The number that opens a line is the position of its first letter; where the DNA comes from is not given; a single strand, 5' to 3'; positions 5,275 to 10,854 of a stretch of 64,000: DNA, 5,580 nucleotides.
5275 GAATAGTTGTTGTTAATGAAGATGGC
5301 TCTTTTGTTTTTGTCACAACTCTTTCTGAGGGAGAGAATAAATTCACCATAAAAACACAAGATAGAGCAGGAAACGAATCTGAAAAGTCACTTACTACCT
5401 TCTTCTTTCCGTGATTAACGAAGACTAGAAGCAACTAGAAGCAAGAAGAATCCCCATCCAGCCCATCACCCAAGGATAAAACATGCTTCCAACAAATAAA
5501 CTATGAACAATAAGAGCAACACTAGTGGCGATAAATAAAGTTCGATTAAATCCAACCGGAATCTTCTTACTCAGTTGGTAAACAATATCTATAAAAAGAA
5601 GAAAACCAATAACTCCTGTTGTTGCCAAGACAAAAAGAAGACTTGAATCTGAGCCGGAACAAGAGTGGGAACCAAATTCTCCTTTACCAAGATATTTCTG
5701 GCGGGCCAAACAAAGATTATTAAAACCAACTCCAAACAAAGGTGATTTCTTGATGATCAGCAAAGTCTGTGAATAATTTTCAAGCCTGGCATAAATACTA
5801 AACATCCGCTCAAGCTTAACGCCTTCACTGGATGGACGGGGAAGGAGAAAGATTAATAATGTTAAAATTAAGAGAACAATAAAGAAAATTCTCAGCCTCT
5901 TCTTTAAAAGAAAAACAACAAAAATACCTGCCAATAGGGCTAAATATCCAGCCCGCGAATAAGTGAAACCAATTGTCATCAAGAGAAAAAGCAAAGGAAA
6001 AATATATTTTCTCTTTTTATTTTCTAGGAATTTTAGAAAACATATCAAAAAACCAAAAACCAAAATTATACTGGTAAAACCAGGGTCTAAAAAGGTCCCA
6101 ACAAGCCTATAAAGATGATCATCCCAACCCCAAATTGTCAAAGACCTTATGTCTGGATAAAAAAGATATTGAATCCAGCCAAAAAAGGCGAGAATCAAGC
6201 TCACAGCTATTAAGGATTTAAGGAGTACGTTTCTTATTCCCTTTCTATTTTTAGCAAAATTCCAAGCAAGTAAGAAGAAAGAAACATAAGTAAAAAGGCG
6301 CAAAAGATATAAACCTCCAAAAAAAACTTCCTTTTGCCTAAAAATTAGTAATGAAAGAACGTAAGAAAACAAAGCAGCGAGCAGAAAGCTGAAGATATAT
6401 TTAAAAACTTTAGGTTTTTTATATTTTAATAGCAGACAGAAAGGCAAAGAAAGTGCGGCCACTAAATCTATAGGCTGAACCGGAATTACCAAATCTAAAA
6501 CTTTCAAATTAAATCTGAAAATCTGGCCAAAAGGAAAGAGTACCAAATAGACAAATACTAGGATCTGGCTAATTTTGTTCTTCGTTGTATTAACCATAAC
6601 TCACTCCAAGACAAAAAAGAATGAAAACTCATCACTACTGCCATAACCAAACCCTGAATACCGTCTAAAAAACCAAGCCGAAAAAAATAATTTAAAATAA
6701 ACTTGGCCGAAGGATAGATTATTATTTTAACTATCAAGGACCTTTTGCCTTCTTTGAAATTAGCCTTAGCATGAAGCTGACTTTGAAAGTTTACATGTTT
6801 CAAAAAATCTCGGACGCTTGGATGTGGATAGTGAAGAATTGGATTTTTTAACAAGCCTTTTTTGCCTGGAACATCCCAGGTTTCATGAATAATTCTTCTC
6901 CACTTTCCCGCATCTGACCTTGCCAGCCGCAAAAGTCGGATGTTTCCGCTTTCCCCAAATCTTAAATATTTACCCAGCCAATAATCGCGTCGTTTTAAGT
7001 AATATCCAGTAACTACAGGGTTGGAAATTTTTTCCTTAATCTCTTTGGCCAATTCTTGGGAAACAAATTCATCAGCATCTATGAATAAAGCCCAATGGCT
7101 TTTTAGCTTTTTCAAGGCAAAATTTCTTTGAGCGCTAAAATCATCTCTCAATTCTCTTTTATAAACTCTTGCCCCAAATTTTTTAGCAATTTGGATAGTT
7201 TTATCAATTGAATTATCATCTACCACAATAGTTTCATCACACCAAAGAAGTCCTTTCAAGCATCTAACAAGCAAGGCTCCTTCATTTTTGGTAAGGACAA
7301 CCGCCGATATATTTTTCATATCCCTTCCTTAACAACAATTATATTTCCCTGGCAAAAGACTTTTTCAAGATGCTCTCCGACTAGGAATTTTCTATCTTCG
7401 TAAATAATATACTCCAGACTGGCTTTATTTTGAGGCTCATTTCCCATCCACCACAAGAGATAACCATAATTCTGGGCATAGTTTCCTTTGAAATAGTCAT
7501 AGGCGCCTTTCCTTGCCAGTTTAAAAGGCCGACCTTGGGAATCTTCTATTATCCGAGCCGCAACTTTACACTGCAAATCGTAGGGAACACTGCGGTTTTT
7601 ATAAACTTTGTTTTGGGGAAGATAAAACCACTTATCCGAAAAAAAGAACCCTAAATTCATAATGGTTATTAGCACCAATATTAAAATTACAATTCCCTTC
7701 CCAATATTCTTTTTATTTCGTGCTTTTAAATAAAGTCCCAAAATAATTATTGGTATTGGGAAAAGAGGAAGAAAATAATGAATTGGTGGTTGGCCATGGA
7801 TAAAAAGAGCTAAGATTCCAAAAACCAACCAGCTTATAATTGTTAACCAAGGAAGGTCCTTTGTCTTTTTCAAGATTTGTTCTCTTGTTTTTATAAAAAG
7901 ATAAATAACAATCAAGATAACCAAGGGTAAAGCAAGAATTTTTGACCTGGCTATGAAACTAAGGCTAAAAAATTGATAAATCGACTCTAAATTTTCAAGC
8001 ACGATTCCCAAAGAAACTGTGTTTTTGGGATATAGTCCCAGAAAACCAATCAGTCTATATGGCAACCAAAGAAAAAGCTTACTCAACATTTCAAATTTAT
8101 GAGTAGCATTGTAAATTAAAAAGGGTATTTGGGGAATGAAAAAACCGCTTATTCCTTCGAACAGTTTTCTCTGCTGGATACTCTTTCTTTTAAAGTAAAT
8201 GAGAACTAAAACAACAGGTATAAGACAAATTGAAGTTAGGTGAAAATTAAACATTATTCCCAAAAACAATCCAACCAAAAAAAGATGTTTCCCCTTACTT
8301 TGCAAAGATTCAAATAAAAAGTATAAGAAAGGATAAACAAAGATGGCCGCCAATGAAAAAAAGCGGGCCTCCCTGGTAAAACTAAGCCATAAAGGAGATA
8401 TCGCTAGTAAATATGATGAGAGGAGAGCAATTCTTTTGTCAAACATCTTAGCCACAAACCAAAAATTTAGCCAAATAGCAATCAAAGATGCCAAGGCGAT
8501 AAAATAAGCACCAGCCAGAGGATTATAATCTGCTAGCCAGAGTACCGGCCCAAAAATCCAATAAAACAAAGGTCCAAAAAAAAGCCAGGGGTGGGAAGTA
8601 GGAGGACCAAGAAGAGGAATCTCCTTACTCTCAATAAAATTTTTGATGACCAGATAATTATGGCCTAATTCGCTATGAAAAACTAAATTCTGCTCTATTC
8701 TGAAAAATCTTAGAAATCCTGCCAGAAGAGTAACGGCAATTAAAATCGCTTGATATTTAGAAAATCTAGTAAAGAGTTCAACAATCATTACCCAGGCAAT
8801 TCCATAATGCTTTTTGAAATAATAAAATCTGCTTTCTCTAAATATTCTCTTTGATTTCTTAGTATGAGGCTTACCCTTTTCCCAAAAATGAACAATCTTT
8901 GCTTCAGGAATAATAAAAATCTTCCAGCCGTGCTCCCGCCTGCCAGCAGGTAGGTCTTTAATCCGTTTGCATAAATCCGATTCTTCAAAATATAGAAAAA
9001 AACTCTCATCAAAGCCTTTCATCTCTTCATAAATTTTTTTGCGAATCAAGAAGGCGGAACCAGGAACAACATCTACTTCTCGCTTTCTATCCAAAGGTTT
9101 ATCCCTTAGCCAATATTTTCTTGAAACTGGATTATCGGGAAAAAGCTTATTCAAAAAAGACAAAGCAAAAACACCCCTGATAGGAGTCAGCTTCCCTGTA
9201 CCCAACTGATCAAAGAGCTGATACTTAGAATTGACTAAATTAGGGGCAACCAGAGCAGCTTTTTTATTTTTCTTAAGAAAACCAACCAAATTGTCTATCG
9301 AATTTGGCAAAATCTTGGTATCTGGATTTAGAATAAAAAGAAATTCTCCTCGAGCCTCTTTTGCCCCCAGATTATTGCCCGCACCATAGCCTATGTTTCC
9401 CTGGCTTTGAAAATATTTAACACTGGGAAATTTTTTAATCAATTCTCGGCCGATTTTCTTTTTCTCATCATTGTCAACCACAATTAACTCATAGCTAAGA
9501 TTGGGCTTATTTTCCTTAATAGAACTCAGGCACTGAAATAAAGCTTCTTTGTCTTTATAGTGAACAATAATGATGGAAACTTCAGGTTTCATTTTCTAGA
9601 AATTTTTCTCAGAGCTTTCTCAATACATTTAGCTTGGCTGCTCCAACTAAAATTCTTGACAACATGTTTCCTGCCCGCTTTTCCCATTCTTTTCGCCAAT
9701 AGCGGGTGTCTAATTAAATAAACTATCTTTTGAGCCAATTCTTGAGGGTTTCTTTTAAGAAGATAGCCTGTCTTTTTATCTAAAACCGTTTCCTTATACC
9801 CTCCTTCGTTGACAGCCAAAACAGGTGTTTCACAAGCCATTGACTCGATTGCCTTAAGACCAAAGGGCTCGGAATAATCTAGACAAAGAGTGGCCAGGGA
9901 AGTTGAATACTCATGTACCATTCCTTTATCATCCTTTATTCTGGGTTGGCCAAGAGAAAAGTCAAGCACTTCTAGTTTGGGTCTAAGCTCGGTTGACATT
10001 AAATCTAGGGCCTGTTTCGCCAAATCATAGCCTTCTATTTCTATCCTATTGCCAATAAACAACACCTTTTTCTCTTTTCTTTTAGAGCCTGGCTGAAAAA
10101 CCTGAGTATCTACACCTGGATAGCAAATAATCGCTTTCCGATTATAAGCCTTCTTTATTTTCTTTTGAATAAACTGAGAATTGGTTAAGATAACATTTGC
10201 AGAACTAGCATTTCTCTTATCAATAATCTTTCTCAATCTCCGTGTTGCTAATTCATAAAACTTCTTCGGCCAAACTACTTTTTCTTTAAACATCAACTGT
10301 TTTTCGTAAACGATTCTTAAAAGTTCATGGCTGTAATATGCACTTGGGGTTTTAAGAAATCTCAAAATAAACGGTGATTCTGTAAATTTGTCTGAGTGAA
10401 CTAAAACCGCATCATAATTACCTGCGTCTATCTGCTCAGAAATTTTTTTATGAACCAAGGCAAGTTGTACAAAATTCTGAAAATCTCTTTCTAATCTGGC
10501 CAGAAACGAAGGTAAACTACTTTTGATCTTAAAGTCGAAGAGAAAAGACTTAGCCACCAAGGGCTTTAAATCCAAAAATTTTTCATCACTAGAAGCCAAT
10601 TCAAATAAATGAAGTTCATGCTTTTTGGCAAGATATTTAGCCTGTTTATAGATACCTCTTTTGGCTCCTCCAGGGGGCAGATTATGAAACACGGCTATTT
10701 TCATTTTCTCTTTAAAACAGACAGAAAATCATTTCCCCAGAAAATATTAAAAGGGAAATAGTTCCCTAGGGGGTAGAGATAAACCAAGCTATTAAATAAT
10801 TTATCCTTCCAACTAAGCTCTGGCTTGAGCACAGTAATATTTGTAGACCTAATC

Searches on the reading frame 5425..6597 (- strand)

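Call 43: search_protein_families(library=pfam, proteins=[window:5425-6597:-], max_evalue=0.001)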
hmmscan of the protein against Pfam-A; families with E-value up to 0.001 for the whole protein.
window:5425-6597:- (390 aa): 1 family
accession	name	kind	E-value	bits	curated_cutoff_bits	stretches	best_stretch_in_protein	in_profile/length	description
PF04932.20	Wzy_C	-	1e-15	58.2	31.7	1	202-336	3-149/149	O-Antigen ligase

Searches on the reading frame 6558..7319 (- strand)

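Call 43: search_protein_families(library=pfam, proteins=[window:6558-7319:-], max_evalue=0.001)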
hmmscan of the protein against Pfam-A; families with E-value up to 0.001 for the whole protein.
window:6558-7319:- (253 aa): 2 families
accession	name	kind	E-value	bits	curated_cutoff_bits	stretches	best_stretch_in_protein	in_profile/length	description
PF00535.33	Glycos_transf_2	-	3e-17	63.5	23.3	1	5-112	1-117/168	Glycosyl transferase family 2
PF13704.12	Glyco_tranf_2_4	-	1.1e-05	26.2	27.5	1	26-87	18-85/98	Glycosyl transferase family 2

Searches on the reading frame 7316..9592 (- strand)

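Call 43: search_protein_families(library=pfam, proteins=[window:7316-9592:-], max_evalue=0.001)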
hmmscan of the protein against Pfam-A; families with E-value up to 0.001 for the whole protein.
window:7316-9592:- (758 aa): 4 families
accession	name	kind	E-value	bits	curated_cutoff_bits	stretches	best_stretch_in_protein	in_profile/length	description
PF00535.33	Glycos_transf_2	-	8.6e-17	62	23.3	1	6-189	1-165/168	Glycosyl transferase family 2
PF13231.12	PMT_2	-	4e-11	43.8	26.1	1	341-494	4-160/160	Dolichyl-phosphate-mannose-protein mannosyltransferase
PF10111.15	Glyco_tranf_2_2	-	7.2e-06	26.1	27.3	1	33-211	29-199/276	Glycosyltransferase like family 2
PF13641.12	Glyco_tranf_2_3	-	2.4e-05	24.9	27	1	3-239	1-213/230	Glycosyltransferase like family 2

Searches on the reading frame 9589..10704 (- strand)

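Call 43: search_protein_families(library=pfam, proteins=[window:9589-10704:-], max_evalue=0.001)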
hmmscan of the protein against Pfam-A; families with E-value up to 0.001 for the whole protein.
window:9589-10704:- (371 aa): 5 families
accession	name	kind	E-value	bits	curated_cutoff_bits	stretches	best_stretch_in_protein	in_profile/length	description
PF00534.26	Glycos_transf_1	-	1e-21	77.7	26.4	1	261-347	85-172/172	Glycosyl transferases group 1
PF13692.12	Glyco_trans_1_4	-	2e-12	48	27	1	273-332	82-141/142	Glycosyl transferases group 1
PF13439.12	Glyco_transf_4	-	2.1e-10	41.3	28.5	1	11-201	1-169/170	Glycosyltransferase Family 4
PF13524.12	Glyco_trans_1_2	-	6.5e-10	39.6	25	1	261-359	39-140/144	Glycosyl transferase-like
PF20706.3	GT4-conflict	-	0.00054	19.5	26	0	259-357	272-381/385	Family 4 Glycosyltransferase in conflict systems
